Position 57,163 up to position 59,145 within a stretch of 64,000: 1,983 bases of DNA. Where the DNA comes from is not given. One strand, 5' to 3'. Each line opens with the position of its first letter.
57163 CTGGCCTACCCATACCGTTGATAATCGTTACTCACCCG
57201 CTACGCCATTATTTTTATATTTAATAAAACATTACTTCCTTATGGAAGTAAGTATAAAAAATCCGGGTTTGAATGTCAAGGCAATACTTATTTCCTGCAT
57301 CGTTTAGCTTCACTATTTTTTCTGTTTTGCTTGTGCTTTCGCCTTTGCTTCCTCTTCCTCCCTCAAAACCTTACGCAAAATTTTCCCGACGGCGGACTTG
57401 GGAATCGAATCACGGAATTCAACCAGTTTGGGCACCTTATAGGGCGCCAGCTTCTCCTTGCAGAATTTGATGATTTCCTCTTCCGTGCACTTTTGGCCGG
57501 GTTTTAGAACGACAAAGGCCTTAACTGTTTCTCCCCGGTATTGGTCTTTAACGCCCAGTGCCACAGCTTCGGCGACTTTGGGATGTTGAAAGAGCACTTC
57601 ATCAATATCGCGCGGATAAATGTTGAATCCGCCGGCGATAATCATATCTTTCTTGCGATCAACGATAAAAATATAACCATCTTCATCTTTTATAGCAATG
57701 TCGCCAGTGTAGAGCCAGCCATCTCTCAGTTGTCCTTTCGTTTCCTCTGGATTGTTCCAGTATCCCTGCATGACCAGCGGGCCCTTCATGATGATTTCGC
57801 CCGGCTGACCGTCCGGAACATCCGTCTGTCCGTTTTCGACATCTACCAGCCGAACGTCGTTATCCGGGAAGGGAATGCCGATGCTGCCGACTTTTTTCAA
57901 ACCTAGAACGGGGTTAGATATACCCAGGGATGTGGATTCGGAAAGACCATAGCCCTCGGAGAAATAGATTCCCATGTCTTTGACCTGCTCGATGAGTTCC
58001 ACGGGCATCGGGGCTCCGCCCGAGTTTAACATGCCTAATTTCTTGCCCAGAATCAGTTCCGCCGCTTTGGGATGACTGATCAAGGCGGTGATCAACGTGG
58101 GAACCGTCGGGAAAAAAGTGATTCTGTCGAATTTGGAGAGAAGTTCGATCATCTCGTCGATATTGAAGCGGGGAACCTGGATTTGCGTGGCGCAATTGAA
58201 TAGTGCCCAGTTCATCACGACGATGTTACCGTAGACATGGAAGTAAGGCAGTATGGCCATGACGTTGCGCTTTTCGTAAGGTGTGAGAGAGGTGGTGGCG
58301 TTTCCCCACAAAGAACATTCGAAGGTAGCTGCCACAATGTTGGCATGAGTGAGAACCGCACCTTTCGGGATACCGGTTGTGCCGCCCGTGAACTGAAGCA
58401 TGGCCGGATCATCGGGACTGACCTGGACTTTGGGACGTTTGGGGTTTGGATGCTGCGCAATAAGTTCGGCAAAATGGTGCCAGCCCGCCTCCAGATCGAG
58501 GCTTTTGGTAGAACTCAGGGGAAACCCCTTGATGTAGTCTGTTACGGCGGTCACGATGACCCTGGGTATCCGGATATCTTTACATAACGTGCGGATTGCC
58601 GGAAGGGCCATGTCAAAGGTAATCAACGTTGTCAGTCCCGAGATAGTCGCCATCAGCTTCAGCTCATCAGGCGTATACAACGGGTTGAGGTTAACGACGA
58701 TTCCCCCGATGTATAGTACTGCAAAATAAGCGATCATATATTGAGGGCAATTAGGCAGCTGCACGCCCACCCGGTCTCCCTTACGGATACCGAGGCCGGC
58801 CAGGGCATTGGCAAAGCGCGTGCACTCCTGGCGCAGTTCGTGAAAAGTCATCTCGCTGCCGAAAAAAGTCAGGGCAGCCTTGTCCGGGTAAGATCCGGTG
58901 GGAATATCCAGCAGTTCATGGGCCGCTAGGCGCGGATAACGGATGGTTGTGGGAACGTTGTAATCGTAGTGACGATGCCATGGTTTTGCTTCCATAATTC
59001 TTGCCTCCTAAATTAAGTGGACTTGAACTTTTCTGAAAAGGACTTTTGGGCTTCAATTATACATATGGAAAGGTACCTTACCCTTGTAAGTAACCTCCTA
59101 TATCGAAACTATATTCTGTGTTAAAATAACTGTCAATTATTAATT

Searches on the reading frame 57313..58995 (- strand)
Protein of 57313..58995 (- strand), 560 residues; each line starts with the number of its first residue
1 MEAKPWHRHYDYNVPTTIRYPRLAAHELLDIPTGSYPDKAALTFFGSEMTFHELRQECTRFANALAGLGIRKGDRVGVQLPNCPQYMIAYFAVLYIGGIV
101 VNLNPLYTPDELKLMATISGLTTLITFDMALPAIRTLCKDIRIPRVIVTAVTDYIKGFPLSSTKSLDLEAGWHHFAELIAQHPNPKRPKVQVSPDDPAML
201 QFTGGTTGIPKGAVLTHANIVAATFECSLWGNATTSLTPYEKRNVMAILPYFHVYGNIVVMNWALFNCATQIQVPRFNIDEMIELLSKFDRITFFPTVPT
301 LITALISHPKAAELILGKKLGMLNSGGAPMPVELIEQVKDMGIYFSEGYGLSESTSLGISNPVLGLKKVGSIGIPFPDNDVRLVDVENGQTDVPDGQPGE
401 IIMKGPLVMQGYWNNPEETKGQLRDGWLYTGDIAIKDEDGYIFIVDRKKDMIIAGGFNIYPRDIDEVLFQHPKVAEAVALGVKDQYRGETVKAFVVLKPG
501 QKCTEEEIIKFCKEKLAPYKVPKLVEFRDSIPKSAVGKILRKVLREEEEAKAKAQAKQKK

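Call 92: search_protein_families(library=pfam, proteins=[window:57313-58995:-], max_evalue=0.00001)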
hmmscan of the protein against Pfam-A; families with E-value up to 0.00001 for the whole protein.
window:57313-58995:- (560 aa): 2 families
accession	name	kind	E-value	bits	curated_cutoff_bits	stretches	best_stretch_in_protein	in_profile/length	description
PF00501.34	AMP-binding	-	2.6e-84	283.7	29.9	1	35-413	7-384/384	AMP-binding enzyme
PF13193.12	AMP-binding_C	-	1.3e-20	74.5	24.5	1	464-538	2-76/76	AMP-binding enzyme C-terminal domain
